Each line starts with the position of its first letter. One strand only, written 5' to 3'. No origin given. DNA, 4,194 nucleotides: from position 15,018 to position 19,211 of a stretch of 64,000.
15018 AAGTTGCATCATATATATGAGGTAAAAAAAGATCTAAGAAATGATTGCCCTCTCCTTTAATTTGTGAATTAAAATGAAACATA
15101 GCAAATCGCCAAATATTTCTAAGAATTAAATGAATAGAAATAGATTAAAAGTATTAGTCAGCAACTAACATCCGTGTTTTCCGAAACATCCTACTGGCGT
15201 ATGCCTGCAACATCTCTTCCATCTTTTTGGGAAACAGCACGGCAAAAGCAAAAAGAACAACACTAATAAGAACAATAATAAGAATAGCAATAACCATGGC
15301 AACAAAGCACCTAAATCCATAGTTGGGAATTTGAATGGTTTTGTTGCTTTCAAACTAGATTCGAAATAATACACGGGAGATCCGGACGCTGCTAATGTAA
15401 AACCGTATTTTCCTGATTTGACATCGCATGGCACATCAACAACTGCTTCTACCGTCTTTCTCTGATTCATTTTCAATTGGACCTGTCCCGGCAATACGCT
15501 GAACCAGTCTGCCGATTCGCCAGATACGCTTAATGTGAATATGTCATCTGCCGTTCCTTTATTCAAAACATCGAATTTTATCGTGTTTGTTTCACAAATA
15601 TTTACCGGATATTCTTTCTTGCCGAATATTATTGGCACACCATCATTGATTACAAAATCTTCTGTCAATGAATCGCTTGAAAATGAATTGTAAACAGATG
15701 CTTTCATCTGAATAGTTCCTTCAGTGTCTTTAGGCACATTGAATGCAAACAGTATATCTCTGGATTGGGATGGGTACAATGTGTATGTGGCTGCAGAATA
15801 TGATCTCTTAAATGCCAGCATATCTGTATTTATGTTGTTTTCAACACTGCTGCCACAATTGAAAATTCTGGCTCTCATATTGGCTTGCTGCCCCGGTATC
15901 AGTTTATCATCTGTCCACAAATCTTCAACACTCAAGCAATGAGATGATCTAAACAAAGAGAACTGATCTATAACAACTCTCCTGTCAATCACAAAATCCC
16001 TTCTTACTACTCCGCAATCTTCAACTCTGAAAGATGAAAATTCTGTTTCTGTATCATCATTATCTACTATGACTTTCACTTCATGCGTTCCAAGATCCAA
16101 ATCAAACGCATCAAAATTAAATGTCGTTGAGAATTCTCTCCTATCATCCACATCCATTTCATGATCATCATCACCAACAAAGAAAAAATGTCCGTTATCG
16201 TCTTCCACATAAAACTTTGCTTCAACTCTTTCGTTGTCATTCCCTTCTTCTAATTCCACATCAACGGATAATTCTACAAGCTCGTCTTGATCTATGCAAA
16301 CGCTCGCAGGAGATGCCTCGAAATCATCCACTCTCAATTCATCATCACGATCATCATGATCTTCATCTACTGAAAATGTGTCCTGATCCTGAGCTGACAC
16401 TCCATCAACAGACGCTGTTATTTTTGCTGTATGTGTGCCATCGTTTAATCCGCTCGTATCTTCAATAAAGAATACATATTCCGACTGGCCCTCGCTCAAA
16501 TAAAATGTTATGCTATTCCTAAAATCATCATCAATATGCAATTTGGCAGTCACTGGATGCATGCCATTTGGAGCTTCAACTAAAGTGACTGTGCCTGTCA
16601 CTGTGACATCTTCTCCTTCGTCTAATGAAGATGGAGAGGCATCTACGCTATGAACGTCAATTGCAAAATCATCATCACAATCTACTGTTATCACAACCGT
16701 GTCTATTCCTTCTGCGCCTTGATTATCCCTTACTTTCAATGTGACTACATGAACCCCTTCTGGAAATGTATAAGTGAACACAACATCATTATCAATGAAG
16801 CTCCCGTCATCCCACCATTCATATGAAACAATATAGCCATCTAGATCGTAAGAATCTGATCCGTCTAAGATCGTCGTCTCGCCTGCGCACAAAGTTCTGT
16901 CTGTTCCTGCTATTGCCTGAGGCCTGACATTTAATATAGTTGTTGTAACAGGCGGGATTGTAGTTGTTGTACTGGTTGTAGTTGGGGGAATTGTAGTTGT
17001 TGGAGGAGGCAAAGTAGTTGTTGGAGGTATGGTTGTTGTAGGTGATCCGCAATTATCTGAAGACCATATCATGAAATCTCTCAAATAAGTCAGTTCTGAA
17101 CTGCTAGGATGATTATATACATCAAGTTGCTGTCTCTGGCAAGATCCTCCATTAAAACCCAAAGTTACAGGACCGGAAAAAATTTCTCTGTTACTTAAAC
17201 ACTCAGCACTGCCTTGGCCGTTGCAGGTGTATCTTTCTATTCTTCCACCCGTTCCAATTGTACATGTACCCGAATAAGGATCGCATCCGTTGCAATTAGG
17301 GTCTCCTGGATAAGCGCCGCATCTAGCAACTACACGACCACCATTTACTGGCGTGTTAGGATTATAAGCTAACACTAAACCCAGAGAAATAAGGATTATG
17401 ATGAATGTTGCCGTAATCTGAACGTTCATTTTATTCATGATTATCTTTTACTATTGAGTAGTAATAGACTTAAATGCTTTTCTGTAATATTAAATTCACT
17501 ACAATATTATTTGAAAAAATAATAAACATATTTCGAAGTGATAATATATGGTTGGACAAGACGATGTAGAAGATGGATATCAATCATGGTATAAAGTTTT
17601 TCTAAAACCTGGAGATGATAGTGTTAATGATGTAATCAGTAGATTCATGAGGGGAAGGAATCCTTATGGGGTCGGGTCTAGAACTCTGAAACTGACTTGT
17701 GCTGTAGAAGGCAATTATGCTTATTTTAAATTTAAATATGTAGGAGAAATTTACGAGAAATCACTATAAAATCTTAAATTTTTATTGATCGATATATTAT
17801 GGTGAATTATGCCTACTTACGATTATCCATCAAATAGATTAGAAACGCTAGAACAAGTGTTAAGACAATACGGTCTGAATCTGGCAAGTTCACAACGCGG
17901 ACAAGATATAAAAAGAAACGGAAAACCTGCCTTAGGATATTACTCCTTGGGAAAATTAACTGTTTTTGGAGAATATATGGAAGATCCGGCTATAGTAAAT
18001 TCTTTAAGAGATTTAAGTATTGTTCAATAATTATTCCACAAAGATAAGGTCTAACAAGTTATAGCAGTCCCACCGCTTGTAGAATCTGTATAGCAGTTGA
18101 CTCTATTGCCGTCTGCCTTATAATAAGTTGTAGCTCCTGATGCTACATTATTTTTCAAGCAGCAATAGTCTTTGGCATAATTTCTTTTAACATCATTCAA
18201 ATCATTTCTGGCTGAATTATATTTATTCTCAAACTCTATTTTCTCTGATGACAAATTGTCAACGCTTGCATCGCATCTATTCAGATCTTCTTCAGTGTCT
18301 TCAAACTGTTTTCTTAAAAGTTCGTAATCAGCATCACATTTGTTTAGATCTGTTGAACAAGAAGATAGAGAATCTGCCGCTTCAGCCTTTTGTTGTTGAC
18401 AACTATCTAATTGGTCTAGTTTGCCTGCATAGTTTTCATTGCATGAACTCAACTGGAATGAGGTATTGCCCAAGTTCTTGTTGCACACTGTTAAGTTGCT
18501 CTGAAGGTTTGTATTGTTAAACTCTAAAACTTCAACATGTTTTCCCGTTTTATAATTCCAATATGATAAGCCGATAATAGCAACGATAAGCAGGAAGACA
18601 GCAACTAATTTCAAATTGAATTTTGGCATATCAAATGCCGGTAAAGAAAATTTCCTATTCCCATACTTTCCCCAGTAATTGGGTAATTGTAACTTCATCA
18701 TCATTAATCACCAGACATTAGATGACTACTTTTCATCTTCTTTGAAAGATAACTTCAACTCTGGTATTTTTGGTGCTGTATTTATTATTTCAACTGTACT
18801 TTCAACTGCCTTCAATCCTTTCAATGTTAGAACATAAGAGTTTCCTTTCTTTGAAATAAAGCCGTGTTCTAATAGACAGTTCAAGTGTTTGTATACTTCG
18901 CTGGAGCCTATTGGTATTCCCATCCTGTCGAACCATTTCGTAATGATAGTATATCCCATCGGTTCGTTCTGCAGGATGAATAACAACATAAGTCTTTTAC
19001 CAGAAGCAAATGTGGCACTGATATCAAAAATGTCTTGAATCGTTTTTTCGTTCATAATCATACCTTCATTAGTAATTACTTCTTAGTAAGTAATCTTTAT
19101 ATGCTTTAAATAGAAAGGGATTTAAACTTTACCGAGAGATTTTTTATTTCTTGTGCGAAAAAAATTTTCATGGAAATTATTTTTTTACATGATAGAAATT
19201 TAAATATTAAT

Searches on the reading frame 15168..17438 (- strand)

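Call 8: search_protein_families(library=ncbifam, proteins=[window:15168-17438:-], max_evalue=1)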
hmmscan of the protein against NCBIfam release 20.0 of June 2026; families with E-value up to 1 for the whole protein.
window:15168-17438:- (757 aa): 1 family
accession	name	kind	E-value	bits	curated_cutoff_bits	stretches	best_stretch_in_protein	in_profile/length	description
NF041740.1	choice_anch_T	equivalog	0.00058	19.1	70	1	618-674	163-224/259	choice-of-anchor T family protein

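Call 9: search_protein_families(library=pfam, proteins=[window:15168-17438:-], max_evalue=0.1)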
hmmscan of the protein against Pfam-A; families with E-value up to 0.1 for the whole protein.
window:15168-17438:- (757 aa): 7 families
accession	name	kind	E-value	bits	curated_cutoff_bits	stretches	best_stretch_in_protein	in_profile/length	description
PF18911.6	PKD_4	-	1e-11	45.2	27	1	170-252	1-85/85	PKD domain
PF22352.2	K319L-like_PKD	-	8.9e-07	29.3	27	1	177-252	1-84/84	K319L-like, PKD domain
PF23619.1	Ig_VWA7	-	1.6e-05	25.5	27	0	510-573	9-73/104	VWA7 Ig-like domain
PF07705.17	CARDB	-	0.00035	21.2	22.7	0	502-581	4-82/101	CARDB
PF16561.11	AMPK1_CBM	-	0.00084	19.9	26.8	0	274-338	10-66/85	Glycogen recognition site of AMP-activated protein kinase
PF11614.14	FixG_C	-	0.0013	19.4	25.6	0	618-676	33-93/119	IG-like fold at C-terminal of FixG, putative oxidoreductase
PF00801.26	PKD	-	0.064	13.7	23.5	1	187-245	15-74/80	PKD domain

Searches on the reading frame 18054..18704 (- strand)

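Call 70: search_protein_families(library=pfam, proteins=[window:18054-18704:-], max_evalue=0.001)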
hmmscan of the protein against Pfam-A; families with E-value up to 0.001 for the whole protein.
window:18054-18704:- (217 aa): 2 families
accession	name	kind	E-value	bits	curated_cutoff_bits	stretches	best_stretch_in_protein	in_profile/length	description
PF00038.26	Filament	-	2.2e-07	31.3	40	1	56-188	19-152/313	Intermediate filament protein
PF07889.17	DUF1664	-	0.00029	21.3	34.6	1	34-152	6-121/124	Protein of unknown function (DUF1664)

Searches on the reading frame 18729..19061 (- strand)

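Call 70: search_protein_families(library=pfam, proteins=[window:18729-19061:-], max_evalue=0.001)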
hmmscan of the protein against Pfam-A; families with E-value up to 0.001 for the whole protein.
window:18729-19061:- (111 aa): 1 family
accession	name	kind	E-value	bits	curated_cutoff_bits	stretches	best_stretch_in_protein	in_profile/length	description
PF14947.12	HTH_45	-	3.7e-06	27.3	25.5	1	56-95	36-75/77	Winged helix-turn-helix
